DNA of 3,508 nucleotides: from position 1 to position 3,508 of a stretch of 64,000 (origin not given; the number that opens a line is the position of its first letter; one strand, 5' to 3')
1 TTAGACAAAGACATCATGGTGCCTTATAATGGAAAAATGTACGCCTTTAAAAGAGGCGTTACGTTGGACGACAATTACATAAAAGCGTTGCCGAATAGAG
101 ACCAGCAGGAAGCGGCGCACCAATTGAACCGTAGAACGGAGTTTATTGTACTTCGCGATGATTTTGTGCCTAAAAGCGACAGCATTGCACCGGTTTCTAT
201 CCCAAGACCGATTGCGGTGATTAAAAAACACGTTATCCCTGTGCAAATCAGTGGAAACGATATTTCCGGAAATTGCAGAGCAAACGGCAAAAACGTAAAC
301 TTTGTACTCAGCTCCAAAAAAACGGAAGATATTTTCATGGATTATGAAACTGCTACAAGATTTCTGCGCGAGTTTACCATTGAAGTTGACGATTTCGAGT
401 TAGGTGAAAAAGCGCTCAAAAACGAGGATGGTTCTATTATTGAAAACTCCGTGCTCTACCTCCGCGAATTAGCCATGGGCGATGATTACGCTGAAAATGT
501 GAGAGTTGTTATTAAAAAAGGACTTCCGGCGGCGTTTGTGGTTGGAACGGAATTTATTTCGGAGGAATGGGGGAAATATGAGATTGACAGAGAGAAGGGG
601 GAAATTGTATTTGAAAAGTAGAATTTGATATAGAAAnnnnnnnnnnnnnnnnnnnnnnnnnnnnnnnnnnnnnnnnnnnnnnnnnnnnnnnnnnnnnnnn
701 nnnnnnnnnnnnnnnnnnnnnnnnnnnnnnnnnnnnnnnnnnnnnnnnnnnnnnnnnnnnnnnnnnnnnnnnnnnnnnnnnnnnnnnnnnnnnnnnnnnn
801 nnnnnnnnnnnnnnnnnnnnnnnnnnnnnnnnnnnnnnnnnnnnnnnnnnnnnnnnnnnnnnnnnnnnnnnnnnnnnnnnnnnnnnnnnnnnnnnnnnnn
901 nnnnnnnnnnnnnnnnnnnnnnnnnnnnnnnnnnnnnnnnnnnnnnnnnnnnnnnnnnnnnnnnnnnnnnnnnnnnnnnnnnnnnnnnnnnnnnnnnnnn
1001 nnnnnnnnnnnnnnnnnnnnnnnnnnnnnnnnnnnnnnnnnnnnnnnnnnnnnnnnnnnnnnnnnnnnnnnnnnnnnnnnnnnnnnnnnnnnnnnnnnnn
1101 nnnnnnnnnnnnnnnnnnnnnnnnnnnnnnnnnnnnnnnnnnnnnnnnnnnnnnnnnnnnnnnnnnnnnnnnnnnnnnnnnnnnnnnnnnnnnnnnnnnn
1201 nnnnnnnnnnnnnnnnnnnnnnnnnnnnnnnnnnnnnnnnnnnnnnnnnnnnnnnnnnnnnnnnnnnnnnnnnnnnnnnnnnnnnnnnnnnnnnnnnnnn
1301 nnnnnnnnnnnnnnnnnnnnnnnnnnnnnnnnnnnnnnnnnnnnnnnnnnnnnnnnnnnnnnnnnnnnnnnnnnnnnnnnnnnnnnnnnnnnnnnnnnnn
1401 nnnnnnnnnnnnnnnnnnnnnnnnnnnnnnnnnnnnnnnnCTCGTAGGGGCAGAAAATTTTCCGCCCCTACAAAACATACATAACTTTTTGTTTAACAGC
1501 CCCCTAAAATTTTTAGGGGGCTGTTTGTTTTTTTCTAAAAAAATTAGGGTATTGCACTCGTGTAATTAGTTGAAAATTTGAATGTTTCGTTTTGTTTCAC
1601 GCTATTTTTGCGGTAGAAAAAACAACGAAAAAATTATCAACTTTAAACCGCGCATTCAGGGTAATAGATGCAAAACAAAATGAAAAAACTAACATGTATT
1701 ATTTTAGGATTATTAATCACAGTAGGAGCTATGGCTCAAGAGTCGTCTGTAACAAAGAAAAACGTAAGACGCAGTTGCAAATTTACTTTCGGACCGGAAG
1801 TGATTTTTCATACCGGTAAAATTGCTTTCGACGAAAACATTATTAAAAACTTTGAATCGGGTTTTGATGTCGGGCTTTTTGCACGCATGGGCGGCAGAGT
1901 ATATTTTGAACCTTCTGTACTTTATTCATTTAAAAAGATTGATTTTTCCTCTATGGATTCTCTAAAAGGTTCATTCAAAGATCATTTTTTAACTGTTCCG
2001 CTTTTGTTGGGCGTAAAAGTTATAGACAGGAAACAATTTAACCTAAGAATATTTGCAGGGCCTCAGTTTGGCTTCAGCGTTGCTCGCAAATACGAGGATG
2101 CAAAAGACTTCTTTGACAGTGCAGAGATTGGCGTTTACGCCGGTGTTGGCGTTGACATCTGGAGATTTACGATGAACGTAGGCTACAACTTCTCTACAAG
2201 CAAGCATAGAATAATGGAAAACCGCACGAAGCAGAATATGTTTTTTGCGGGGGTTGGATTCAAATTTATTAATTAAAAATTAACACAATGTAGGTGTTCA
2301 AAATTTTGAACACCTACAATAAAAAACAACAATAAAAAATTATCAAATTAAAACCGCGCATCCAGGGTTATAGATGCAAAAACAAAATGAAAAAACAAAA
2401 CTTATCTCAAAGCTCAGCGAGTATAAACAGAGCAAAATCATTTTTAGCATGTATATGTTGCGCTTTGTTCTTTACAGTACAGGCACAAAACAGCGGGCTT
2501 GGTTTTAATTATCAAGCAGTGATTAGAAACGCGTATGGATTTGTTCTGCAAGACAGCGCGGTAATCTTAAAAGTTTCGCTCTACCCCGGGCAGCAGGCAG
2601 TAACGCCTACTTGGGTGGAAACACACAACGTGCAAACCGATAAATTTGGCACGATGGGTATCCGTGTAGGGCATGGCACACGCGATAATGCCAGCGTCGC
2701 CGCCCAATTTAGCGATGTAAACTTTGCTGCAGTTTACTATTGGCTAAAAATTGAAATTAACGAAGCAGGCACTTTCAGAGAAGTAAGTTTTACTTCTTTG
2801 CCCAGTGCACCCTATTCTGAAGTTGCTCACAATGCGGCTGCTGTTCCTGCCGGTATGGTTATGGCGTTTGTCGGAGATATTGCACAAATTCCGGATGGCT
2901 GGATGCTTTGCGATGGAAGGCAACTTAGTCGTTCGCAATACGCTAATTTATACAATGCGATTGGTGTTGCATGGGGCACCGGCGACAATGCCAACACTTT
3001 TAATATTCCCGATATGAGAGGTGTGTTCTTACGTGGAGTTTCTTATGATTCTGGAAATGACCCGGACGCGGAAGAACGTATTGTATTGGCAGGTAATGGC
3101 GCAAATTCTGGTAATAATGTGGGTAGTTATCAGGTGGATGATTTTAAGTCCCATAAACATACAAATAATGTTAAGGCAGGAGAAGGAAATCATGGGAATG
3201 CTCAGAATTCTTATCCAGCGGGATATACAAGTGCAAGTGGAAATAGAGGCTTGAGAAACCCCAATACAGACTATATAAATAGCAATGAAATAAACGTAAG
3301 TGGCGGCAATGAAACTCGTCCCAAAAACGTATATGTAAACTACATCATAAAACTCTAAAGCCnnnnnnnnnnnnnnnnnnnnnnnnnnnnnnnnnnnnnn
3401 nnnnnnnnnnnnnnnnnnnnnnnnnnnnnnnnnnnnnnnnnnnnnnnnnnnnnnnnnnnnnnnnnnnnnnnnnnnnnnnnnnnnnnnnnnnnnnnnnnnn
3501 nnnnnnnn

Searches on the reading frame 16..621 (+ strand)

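Call 7: search_protein_families(library=pfam, proteins=[window:16-621:+], max_evalue=0.01)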
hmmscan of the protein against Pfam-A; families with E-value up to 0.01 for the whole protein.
window:16-621:+ (201 aa): 0 families

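Call 25: search_protein_families(library=ncbifam, proteins=[window:16-621:+], max_evalue=0.1)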
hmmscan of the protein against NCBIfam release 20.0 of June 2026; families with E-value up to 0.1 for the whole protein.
window:16-621:+ (201 aa): 2 families
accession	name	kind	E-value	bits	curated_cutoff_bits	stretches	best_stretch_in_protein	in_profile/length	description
NF052230.1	T9SS_PorE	exception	1.1e-07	30.5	600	1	10-47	612-648/648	PorE family type IX secretion system protein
NF009354.0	PRK12709.1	equivalog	0.058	12.9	456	1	168-197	194-223/323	flagellar rod assembly protein/muramidase FlgJ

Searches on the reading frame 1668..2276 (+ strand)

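Call 7: search_protein_families(library=pfam, proteins=[window:1668-2276:+], max_evalue=0.01)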
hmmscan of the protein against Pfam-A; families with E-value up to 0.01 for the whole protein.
window:1668-2276:+ (202 aa): 2 families
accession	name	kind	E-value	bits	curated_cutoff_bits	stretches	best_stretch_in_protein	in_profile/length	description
PF13568.12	OMP_b-brl_2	-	2.5e-15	57.4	27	1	37-176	7-169/175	Outer membrane protein beta-barrel domain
PF13505.12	OMP_b-brl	-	1.5e-07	32.2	28.7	1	39-200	20-175/175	Outer membrane protein beta-barrel domain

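Call 25: search_protein_families(library=ncbifam, proteins=[window:1668-2276:+], max_evalue=0.1)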
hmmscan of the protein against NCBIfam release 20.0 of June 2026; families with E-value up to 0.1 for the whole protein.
window:1668-2276:+ (202 aa): 1 family
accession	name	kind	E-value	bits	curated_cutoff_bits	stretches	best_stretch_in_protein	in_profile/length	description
NF049866.1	outer_TDE1717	subfamily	3.4e-07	30.4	135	1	37-146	22-133/210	TDE1717 family outer membrane beta-barrel protein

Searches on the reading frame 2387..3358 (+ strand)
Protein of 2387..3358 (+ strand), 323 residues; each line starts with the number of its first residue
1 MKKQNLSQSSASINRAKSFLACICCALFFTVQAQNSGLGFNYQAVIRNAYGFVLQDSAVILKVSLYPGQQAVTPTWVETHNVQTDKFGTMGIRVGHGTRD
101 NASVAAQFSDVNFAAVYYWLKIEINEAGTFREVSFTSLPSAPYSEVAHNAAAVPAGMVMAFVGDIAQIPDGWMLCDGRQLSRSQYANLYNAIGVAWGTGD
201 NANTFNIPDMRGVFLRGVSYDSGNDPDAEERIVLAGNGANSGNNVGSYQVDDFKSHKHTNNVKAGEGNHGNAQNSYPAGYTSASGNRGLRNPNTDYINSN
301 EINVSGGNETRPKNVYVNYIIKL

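Call 7: search_protein_families(library=pfam, proteins=[window:2387-3358:+], max_evalue=0.01)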
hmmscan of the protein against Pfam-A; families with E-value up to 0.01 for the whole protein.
window:2387-3358:+ (323 aa): 1 family
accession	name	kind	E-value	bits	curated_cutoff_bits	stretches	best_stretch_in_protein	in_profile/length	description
PF07484.17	Collar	-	1.1e-20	73.7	24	1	156-214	1-56/57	Phage Tail Collar Domain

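Call 24: search_protein_families(library=phrogs, proteins=[window:2387-3358:+], max_evalue=0.1)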
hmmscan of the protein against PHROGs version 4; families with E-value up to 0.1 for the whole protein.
window:2387-3358:+ (323 aa): 29 families (the best 25 are shown)
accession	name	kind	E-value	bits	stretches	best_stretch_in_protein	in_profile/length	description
phrog_523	-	tail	9.2e-34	118.2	1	151-322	484-636/673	tail collar fiber protein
phrog_1858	-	tail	1.2e-24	87.3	1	148-323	133-293/1018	tail fiber protein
phrog_327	-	tail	2.1e-23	84.5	1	138-322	300-440/618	tail protein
phrog_9116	-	tail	2e-21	77.3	1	152-268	58-163/455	tail protein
phrog_19618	-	tail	3.1e-18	66.9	1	149-269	132-253/387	tail collar protein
phrog_3100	-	tail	8.1e-18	66.8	1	154-322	219-380/382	tail fiber protein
phrog_1800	-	tail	2.3e-17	64.2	1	148-323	385-545/545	tail collar fiber protein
phrog_910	-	tail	1.1e-16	62.1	1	128-322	309-490/497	tail collar fiber protein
phrog_38759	-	unknown function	1.6e-13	51.1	1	166-318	764-915/920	-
phrog_25747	-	tail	1.3e-12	47.5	1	155-227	680-748/901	tail fiber protein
phrog_295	-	tail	1.9e-12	47.8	1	113-262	574-671/794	tail fiber protein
phrog_14307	-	unknown function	4e-12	47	1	144-260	39-128/137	-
phrog_5795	-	tail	2.4e-11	43.6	1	138-322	377-541/968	tail protein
phrog_12846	-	tail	5e-11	43.1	1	152-322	154-303/552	tail fiber protein; Ig-domain containing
phrog_20472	-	unknown function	1e-10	42.5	1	152-322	224-364/366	-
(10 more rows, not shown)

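Call 25: search_protein_families(library=ncbifam, proteins=[window:2387-3358:+], max_evalue=0.1)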
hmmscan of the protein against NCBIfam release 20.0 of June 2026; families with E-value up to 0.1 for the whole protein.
window:2387-3358:+ (323 aa): 1 family
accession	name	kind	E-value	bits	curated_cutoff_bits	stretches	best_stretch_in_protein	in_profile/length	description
NF053851.1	Bdello_MAT_N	subfamily_domain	0.0013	18.6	60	1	25-110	2-89/162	mosaic adhesive trimer family chimeric fiber protein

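Call 78: search_solved_structures(query=window:2387-3355:+, max_evalue=0.01, show_alignments=0)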
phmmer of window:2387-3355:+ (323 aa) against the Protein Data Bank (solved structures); distinct sequences matched with E-value up to 0.01: 6.
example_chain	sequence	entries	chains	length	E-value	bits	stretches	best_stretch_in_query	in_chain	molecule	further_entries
1pdi_A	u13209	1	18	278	1.6e-08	37.5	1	152-322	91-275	Short tail fiber protein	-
9cuy_c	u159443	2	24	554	2e-08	37.1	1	152-322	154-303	Short tail fiber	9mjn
1ocy_A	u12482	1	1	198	3.7e-08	36.3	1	152-322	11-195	BACTERIOPHAGE T4 SHORT TAIL FIBRE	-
5iv5_O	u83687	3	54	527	4.9e-08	35.9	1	152-322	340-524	Short tail fiber protein gp12 | gp12, short tail fiber protein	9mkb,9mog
8kec_A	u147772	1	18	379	1.8e-05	27.5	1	151-282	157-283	Long tail fiber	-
9nxk_A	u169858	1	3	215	0.00012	24.8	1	129-199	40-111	Tail fibers protein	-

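Call 94: search_protein_families(library=padloc, proteins=[window:2387-3355:+], max_evalue=0.001)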
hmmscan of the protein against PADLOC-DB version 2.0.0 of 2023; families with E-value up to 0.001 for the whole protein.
window:2387-3355:+ (323 aa): 0 families
